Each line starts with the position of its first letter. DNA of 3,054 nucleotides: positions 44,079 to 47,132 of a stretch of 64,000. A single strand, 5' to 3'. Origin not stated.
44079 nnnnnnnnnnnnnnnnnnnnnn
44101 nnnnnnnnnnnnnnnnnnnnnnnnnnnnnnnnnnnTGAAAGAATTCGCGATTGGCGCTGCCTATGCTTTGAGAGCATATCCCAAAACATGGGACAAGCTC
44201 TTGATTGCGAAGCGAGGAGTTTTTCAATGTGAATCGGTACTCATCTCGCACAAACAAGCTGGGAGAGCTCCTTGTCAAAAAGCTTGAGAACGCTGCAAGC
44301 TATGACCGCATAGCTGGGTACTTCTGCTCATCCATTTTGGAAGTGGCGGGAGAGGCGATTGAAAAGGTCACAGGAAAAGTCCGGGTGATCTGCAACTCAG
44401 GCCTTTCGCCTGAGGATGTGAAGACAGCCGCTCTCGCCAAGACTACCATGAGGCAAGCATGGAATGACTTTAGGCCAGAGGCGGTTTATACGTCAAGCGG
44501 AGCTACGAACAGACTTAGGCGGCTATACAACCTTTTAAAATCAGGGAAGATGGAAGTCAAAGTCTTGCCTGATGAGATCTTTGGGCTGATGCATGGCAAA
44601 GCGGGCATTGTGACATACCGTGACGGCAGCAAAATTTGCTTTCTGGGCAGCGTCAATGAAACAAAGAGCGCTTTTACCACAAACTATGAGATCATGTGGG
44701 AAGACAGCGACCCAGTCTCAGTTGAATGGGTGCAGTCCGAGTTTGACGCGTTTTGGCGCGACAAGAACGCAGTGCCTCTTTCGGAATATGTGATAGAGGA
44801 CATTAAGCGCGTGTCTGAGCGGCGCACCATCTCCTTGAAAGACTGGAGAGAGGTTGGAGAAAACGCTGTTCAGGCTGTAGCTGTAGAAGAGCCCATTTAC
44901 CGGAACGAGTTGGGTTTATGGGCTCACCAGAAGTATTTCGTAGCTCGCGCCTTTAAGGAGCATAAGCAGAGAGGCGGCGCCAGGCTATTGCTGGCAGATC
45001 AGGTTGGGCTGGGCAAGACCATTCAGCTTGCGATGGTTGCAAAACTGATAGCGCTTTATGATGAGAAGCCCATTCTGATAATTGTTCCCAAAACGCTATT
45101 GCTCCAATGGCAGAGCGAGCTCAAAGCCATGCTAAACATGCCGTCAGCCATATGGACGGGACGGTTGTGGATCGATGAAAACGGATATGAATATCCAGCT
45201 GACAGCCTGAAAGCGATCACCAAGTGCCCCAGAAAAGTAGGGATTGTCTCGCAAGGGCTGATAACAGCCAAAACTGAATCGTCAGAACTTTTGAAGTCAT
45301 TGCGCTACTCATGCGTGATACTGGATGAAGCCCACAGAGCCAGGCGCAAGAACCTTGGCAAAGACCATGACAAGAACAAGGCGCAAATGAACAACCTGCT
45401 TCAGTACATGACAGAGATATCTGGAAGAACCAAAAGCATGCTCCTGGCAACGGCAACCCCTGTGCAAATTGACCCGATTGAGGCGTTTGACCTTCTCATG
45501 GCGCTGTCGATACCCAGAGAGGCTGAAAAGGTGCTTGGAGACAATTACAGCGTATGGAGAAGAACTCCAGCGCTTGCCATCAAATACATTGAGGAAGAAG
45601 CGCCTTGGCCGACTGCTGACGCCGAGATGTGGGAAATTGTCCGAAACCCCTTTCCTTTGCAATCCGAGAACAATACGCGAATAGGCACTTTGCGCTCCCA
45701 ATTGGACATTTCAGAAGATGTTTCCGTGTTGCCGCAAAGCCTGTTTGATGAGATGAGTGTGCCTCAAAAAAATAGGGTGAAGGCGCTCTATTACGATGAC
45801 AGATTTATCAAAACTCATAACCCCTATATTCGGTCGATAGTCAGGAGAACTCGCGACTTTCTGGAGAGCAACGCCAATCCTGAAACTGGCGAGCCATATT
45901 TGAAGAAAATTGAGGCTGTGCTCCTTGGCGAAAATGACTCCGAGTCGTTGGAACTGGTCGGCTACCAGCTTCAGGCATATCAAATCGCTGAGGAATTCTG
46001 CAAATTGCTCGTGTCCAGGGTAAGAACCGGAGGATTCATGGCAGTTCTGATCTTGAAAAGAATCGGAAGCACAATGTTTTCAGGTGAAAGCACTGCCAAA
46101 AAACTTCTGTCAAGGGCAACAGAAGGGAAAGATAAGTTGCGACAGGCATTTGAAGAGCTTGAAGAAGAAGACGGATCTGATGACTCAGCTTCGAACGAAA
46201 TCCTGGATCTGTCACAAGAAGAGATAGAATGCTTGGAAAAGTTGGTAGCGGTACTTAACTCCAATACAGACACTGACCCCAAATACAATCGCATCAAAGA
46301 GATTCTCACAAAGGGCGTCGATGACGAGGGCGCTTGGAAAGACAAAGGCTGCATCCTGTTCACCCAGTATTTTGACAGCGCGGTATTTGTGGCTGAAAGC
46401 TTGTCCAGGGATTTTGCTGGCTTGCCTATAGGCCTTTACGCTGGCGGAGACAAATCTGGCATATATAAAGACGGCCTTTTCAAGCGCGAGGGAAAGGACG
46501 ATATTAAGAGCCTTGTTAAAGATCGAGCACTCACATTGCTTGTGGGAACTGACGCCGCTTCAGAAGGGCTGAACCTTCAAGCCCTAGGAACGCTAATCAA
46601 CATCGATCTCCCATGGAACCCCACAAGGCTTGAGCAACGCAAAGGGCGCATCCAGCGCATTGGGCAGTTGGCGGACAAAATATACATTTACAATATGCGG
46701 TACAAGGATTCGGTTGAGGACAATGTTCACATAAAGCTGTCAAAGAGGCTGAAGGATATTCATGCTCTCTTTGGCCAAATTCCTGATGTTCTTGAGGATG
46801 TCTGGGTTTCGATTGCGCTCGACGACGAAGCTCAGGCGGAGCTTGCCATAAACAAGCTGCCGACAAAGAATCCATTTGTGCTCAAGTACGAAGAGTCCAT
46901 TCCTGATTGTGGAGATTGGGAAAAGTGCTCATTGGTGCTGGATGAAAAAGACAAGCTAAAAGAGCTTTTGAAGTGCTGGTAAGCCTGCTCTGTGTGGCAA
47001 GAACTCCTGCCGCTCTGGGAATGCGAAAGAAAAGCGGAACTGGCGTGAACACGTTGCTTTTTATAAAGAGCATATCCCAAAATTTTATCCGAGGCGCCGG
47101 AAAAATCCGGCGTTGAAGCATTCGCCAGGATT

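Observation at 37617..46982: DUF499 ATPase - DUF3780 - DUF1156 Zn-ribbon methyltransferase - PLD/SNF2 helicase operon: candidate restriction-modification-like anti-phage system of unknown mechanism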

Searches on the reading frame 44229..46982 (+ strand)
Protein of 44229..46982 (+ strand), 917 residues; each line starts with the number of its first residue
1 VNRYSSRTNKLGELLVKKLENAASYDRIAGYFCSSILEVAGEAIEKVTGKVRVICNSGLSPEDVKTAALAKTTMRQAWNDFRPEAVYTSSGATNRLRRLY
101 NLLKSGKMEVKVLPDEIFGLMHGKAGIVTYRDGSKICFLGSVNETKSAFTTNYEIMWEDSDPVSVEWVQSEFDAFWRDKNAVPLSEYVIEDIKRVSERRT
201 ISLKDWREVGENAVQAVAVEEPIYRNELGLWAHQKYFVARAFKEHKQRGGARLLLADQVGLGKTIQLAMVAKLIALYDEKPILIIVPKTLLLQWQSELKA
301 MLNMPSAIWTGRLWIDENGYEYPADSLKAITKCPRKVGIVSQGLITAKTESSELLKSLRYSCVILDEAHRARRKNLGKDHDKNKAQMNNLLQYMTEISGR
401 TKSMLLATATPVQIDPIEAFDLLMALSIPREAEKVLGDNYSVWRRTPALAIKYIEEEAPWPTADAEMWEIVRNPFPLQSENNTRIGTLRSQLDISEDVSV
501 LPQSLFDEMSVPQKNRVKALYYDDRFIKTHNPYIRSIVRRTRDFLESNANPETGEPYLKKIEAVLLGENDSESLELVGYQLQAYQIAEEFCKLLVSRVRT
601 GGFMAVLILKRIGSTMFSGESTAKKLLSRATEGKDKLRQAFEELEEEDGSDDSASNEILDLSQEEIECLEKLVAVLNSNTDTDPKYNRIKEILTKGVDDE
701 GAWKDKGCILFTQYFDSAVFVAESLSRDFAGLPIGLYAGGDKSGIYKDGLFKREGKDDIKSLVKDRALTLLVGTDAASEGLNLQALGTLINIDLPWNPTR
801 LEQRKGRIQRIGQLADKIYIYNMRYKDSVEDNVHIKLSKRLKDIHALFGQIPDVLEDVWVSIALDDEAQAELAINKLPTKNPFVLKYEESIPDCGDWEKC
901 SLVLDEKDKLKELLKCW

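Call 7: search_protein_families(library=padloc, proteins=[window:44229-46982:+])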
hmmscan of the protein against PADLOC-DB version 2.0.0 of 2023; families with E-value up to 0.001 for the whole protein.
window:44229-46982:+ (917 aa): 48 families (the best 25 are shown)
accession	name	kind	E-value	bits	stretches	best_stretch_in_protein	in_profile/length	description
PDLC02193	PLD_Helicase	-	3.4e-231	768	1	2-917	4-905/905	-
PDLC02621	DrmD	-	2.2e-39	133.4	2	627-855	441-674/1040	DrmD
PDLC00659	HmaA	-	4.5e-38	128.7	2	632-866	436-665/1176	SNF2 helicase / DEAD-box helicase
PDLC02707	PbeA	-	5.2e-37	125.8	1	3-378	10-397/672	PbeA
PDLC02623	DrmD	-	4.1e-36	122.2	2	635-858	466-670/1040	DrmD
PDLC02619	DrmD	-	1.8e-34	117.1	2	754-850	477-572/872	DrmD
PDLC02704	PbeA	-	8.8e-32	108.4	1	3-376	9-400/682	PbeA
PDLC02500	BrxHI|BrxHII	-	1.5e-31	107.8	2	768-860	530-623/933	BrxHI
PDLC02504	BrxHI|BrxHII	-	2e-27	93.6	2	638-856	423-625/971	BrxHII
PDLC02633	DrmD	-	1.2e-25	87.6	2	619-822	442-639/839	DrmD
PDLC02572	DrmA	-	5.3e-25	85.5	2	648-823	461-633/1043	DrmA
PDLC02632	DrmD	-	1.8e-24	84.2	2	641-827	459-640/662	DrmD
PDLC02620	DrmD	-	6.3e-24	82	2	767-846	533-611/1060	DrmD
PDLC02703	PbeA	-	3.6e-23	80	1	4-308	10-321/626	PbeA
PDLC02634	DrmD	-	1.1e-22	77.7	2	623-858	387-629/900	DrmD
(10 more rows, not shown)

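Call 8: search_protein_families(library=pfam, proteins=[window:44229-46982:+])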
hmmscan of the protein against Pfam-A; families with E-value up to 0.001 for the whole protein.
window:44229-46982:+ (917 aa): 6 families
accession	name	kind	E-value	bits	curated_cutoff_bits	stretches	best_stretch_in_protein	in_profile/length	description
PF00176.29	SNF2-rel_dom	-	1.4e-15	57.6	24.9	1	244-427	12-179/290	SNF2-related domain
PF13091.12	PLDc_2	-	3e-13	50.2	27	1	16-176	2-132/132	PLD-like domain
PF00271.37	Helicase_C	-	8.3e-13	49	23.5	1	708-812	18-110/110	Helicase conserved C-terminal domain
PF04851.21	ResIII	-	1.4e-10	41.8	22.5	1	231-412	5-163/164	Type III restriction enzyme, res subunit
PF00270.35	DEAD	-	1.5e-07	31.7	26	1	250-412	14-161/167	DEAD/DEAH box helicase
PF00004.35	AAA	-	0.00064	20.6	21.2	0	356-415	54-115/131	ATPase family associated with various cellular activities (AAA)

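Call 9: search_protein_families(library=ncbifam, proteins=[window:44229-46982:+])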
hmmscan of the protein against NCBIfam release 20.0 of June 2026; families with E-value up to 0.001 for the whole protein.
window:44229-46982:+ (917 aa): 15 families
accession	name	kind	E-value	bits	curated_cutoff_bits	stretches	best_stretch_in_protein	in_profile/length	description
NF042964.1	phospholipD_antiphage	equivalog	0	1202.7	1100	1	1-917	3-895/895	phospholipase D-like domain-containing anti-phage protein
NF038317.1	DISARM_DrmD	equivalog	5.5e-48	164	610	2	626-860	425-662/1021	DISARM system SNF2-like helicase DrmD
NF038318.1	DISARM_DrmD_b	equivalog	6.7e-34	117.1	950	2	754-850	474-569/868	DISARM system SNF2-like helicase DrmD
NF041062.1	DpdE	equivalog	4.1e-31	107.8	500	2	252-425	172-311/1048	protein DpdE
NF003426.0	PRK04914.1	equivalog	7e-28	97.3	576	2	231-415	155-320/959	RNA polymerase-associated protein RapA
NF010337.0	PRK13766.1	equivalog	6.9e-13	47.6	610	1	631-811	298-468/781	Hef nuclease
NF041790.1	anti-phage_ZorD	equivalog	3.6e-12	45.1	1500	1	211-301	563-657/1035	type I Zorya anti-phage system protein ZorD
NF053675.1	pilus_reg_Snf2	equivalog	1.6e-11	43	1100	2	769-834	930-994/1029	pilus expression-regulating Snf2 family helicase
NF058637.1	helic_SCO1167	equivalog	2.7e-09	35.7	1200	1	705-840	779-902/932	SCO1167/SCO6262 family helicase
NF008744.0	PRK11776.1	equivalog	3.9e-05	22.4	524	1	756-824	281-349/460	ATP-dependent RNA helicase DbpA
NF010491.0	PRK13912.1-2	equivalog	9.3e-05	22.3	225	1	115-163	117-161/180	nuclease NucT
NF053631.1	RNA_helic_CshA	equivalog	0.00011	21.2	646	1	754-860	274-385/434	degradosome RNA helicase CshA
NF053711.1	RNA_heli_RhlE1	exception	0.00021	20.2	750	1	763-818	290-345/434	RNA helicase RhlE1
NF010492.0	PRK13912.1-3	equivalog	0.00043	19.9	297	0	115-168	115-164/178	nuclease NucT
NF003390.0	PRK04537.1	equivalog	0.00077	18.6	732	0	765-831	305-371/572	ATP-dependent RNA helicase RhlB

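Call 31: search_solved_structures(query=window:44229-46982:+, max_evalue=0.001)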
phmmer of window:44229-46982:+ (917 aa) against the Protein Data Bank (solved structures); distinct sequences matched with E-value up to 0.001: 67 (the best 60 are shown).
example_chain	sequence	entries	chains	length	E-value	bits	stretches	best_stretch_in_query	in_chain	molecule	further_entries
8so8_A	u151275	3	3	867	1.1e-14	57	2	247-415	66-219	RNA polymerase-associated protein RapA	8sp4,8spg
6bog_A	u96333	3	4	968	1.4e-14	56.5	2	247-415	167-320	RNA polymerase-associated protein RapA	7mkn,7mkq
7m8e_F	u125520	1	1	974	1.5e-14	56.5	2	247-415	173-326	RNA polymerase-associated protein RapA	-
4s20_K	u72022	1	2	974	1.5e-14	56.5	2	247-415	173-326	RNA polymerase-associated protein RapA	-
8t0l_F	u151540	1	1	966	9.2e-14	53.9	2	247-415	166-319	RNA polymerase-associated protein RapA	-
6gej_M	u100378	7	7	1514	1.4e-11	46.6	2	765-910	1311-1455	Helicase SWR1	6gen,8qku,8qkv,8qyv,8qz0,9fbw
9b1d_A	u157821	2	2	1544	1.5e-11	46.6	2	765-910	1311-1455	Helicase SWR1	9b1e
7ux9_P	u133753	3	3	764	1.9e-11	46.2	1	764-859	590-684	ATP-dependent DNA helicase DDM1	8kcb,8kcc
8wh5_K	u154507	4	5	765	1.9e-11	46.2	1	764-859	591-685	ATP-dependent DNA helicase DDM1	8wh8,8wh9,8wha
8j90_K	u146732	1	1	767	2e-11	46.2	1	764-858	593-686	ATP-dependent DNA helicase DDM1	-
8skz_A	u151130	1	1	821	2.4e-11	45.9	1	764-858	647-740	ATP-dependent DNA helicase DDM1,Lymphoid-specific helicase chimera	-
9ear_W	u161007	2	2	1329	4.1e-10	41.8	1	768-845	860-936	Chromodomain-helicase-DNA-binding protein 1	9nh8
6ryr_W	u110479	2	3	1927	4.1e-10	41.8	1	247-374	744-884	Chromodomain-helicase-DNA-binding protein 4,Chromodomain-helicase-DNA-binding protein 4,Ch | Chromodomain-helicase-DNA-binding protein 4,CHD4,Chromodomain-helic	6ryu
7otq_K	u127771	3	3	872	2.4e-09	39.3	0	249-375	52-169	Chromodomain-helicase-DNA-binding protein 1-like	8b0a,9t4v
7epu_B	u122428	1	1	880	2.4e-09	39.2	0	249-375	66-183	Chromodomain-helicase-DNA-binding protein 1-like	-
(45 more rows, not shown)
